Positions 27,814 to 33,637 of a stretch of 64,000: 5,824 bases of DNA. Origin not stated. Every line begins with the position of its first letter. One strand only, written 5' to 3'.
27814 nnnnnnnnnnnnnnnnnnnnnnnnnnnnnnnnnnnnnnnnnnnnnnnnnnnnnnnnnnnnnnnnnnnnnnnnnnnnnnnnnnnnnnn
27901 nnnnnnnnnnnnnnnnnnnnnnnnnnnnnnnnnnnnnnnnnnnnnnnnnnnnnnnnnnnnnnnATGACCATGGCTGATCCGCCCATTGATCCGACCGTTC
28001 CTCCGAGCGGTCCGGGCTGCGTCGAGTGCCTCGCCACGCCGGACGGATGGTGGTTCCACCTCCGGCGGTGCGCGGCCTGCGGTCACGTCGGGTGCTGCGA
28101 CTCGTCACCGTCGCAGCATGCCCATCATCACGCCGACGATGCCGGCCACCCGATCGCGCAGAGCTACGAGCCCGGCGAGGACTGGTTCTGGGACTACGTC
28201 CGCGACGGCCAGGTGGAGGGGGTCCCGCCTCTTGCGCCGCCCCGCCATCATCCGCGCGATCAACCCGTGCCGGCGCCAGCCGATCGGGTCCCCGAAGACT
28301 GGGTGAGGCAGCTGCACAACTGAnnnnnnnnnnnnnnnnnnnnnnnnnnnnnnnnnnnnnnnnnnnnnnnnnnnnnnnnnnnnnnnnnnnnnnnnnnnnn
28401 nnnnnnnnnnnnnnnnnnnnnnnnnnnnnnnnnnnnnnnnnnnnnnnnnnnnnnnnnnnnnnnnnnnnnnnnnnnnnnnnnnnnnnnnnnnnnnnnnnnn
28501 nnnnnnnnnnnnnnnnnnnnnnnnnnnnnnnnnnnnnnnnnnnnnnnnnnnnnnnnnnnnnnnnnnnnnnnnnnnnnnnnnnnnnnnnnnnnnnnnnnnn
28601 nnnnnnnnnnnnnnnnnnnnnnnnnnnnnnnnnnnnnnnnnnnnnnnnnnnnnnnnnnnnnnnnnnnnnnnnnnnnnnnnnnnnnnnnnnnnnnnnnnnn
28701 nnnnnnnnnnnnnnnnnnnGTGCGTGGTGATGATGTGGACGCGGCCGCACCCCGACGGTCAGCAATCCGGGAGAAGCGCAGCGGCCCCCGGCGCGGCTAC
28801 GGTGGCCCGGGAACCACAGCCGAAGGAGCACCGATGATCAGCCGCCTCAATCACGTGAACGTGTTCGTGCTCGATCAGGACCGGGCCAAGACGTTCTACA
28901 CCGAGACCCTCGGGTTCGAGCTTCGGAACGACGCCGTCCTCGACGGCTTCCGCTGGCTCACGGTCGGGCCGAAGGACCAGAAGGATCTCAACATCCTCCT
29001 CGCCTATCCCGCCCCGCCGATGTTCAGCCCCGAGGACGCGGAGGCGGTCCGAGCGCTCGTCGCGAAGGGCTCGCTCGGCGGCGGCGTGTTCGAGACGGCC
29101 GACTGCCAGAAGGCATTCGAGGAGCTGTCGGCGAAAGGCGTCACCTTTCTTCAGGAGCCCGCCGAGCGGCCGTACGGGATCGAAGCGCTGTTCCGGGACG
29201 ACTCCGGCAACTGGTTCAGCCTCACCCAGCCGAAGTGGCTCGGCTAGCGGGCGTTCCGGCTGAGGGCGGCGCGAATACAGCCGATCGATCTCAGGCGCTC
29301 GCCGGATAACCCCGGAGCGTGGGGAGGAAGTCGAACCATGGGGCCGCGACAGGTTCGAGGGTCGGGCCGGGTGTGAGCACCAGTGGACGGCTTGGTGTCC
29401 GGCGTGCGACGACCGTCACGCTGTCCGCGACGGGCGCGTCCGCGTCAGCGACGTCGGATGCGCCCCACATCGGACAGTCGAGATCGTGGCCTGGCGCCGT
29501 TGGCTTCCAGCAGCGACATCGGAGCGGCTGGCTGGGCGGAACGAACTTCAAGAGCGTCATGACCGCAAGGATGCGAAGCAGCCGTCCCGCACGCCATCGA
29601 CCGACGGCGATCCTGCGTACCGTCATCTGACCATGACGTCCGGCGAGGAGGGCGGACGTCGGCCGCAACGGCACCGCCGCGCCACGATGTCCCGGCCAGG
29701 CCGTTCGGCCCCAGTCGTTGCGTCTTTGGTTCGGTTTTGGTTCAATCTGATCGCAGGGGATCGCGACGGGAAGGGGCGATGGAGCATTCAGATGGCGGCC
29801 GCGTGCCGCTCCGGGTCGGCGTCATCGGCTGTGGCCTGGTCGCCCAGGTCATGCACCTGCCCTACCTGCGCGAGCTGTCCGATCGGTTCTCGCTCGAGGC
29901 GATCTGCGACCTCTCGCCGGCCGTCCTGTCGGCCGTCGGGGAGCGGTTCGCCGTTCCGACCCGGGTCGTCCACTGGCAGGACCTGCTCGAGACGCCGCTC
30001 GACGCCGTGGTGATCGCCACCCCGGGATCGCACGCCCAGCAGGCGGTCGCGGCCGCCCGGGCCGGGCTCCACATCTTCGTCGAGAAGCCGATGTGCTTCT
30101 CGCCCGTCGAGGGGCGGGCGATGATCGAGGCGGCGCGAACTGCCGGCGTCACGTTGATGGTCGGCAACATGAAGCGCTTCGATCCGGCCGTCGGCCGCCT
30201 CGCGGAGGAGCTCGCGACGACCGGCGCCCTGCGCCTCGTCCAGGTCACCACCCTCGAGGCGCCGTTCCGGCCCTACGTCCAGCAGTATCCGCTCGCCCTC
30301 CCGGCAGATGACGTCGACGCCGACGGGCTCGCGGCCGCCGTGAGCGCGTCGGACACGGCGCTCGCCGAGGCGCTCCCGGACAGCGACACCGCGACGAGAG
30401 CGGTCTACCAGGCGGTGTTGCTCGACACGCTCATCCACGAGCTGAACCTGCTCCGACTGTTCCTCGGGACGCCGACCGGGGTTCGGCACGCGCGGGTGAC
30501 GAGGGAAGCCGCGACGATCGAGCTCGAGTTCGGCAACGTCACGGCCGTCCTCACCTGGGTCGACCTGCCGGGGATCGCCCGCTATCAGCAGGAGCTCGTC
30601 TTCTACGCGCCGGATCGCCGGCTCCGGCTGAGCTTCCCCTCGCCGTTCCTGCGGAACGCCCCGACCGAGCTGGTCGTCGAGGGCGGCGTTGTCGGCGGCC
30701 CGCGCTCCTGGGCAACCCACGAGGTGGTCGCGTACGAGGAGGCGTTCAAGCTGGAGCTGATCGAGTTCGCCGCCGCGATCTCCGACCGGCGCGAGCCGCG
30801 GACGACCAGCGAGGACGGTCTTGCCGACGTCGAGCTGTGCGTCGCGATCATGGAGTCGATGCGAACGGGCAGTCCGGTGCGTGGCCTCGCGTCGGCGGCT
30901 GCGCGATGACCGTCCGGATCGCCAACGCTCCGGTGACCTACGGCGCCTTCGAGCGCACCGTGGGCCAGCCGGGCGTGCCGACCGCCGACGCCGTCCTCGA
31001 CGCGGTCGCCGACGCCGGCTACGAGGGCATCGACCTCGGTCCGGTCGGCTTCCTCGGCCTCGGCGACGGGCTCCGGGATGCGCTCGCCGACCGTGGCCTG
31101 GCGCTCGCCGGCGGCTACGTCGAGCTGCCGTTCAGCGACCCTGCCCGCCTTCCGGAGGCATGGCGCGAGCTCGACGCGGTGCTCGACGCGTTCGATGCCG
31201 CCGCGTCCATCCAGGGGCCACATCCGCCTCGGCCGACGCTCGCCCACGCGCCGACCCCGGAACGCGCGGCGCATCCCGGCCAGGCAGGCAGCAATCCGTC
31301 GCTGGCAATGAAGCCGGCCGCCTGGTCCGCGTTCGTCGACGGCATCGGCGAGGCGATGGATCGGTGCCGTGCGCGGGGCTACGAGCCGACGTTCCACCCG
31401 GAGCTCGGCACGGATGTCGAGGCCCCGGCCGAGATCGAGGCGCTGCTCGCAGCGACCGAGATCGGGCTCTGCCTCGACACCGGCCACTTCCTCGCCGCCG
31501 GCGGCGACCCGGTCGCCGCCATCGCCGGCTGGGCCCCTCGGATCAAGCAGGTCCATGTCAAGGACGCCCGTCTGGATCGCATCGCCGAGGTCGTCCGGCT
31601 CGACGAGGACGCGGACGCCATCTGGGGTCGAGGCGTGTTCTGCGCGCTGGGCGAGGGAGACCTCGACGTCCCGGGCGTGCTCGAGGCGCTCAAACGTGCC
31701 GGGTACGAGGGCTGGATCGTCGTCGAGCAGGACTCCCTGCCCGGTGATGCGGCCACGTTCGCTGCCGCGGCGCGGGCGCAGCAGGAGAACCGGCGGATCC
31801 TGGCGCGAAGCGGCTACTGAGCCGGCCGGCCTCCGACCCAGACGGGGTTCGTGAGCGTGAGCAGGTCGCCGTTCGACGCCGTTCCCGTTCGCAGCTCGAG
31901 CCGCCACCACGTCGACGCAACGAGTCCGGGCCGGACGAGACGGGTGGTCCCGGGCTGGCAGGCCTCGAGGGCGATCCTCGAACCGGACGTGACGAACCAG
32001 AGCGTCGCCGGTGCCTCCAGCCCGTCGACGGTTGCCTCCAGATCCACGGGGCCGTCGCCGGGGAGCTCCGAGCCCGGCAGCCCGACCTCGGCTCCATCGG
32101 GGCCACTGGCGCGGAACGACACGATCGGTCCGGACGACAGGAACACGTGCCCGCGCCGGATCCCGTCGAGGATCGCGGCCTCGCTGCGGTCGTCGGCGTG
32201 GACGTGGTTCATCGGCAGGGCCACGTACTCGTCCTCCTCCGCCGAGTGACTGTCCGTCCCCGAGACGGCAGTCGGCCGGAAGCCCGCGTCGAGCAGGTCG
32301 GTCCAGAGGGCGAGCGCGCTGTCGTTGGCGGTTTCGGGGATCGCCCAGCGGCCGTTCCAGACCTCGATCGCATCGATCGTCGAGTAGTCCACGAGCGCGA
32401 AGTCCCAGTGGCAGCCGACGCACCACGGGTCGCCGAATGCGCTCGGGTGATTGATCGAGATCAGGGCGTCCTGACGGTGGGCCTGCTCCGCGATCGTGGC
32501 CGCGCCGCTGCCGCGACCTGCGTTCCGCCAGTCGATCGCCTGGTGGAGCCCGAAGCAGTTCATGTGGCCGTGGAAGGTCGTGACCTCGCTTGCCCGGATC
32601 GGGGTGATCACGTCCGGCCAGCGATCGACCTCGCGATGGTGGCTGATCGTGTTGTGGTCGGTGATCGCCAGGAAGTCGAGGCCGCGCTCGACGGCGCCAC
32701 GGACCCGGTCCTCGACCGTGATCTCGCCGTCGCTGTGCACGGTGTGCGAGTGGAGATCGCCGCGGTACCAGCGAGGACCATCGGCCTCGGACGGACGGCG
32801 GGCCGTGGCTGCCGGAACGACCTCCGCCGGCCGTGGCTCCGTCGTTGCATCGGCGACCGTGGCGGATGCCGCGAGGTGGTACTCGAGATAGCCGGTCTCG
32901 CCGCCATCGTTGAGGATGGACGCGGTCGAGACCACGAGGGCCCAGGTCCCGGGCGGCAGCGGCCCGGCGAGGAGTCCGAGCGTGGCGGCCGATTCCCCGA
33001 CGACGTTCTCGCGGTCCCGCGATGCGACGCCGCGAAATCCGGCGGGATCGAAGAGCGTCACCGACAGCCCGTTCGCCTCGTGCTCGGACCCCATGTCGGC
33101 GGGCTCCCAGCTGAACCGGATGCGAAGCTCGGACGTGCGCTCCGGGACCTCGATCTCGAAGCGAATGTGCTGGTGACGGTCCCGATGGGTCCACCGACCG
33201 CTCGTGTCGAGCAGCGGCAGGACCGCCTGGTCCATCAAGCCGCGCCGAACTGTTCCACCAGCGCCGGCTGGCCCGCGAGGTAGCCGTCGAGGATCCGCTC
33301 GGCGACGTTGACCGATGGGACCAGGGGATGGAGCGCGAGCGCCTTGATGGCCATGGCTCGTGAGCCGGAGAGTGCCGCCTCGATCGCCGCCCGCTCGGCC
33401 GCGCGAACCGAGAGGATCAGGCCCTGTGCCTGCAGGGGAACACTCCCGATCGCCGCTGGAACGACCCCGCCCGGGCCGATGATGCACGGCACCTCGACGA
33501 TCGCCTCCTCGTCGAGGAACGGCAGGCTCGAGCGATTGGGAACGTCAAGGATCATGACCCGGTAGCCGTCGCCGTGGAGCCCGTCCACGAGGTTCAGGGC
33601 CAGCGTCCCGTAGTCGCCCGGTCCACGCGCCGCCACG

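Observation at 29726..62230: A conserved two-unit GGTTCA direct-repeat motif (11-bp period) marks six operons of the carbohydrate cluster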

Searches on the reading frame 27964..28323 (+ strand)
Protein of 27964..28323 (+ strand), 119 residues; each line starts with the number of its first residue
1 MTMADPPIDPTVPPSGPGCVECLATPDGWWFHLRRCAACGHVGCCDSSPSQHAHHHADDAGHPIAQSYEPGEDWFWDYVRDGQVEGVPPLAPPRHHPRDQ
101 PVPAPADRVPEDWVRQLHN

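Call 50: search_protein_families(library=pfam, proteins=[window:27964-28323:+], max_evalue=0.01)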
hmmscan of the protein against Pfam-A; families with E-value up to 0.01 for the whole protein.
window:27964-28323:+ (119 aa): 1 family
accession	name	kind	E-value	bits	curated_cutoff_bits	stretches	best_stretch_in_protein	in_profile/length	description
PF02148.25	zf-UBP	-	2.3e-12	47.4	22.7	1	19-85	1-59/63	Zn-finger in ubiquitin-hydrolases and other protein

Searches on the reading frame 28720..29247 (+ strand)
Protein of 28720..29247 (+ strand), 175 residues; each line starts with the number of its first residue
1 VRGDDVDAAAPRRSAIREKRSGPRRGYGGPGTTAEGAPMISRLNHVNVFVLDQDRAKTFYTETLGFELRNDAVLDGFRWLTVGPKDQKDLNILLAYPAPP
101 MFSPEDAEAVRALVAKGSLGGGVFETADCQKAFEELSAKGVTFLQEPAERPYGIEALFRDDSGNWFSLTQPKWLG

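Call 10: search_protein_families(library=pfam, proteins=[window:28720-29247:+])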
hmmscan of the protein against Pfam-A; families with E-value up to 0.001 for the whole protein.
window:28720-29247:+ (175 aa): 2 families
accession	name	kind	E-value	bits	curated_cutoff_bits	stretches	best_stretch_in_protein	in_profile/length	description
PF00903.31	Glyoxalase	-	5.2e-17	62.8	20.6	1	42-167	1-120/121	Glyoxalase/Bleomycin resistance protein/Dioxygenase superfamily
PF22677.2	Ble-like_N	-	1e-05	25.6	24.5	1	42-69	1-28/41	Bleomycin resistance protein-like N-terminal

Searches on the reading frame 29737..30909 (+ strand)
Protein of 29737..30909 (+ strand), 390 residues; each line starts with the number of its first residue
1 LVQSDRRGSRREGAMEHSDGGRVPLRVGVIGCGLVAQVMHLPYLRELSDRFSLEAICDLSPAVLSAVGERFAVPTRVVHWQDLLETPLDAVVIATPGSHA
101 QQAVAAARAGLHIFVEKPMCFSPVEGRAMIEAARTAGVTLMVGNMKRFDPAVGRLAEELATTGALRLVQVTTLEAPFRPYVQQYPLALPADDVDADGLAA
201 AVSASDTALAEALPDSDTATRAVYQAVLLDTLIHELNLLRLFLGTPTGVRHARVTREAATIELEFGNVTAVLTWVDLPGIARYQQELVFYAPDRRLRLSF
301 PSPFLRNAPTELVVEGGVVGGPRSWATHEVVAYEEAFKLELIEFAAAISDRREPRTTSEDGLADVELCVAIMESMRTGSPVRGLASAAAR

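Call 8: search_protein_families(library=pfam, proteins=[window:29737-30909:+])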
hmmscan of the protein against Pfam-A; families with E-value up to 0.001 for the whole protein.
window:29737-30909:+ (390 aa): 2 families
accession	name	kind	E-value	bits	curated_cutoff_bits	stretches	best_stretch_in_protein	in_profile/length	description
PF01408.29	GFO_IDH_MocA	-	2.7e-21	76.9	24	1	25-143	1-119/120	Oxidoreductase family, NAD-binding Rossmann fold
PF02894.22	GFO_IDH_MocA_C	-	8.4e-07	29.4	22.9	1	334-381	169-216/218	Oxidoreductase family, C-terminal alpha/beta domain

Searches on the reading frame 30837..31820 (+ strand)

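Call 8: search_protein_families(library=pfam, proteins=[window:30837-31820:+])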
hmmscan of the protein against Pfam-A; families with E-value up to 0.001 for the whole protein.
window:30837-31820:+ (327 aa): 1 family
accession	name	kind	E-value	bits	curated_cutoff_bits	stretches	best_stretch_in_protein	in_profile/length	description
PF01261.30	AP_endonuc_2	-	6.3e-25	88.7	31.1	1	54-301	1-232/249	Xylose isomerase-like TIM barrel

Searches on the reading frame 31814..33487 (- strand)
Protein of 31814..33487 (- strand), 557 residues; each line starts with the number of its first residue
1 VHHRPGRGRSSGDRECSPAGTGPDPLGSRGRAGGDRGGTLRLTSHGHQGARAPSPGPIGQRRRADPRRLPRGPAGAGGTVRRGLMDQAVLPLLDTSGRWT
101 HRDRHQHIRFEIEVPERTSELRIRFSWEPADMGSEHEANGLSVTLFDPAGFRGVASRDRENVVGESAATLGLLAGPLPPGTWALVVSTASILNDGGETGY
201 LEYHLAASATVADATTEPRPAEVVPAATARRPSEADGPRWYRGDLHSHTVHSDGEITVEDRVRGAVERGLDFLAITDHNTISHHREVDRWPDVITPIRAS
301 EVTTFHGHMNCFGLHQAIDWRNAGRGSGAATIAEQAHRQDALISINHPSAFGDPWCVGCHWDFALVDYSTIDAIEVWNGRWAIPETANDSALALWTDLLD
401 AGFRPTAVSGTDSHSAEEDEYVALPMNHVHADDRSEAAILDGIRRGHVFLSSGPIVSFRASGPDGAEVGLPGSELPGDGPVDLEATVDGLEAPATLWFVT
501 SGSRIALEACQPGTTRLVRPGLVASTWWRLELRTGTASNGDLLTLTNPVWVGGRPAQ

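Call 8: search_protein_families(library=pfam, proteins=[window:31814-33487:-])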
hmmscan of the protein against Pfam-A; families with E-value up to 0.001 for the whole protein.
window:31814-33487:- (557 aa): 1 family
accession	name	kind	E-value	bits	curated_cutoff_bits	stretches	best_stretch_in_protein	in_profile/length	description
PF02811.25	PHP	-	1.2e-06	29.3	26.4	1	244-288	1-41/164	PHP domain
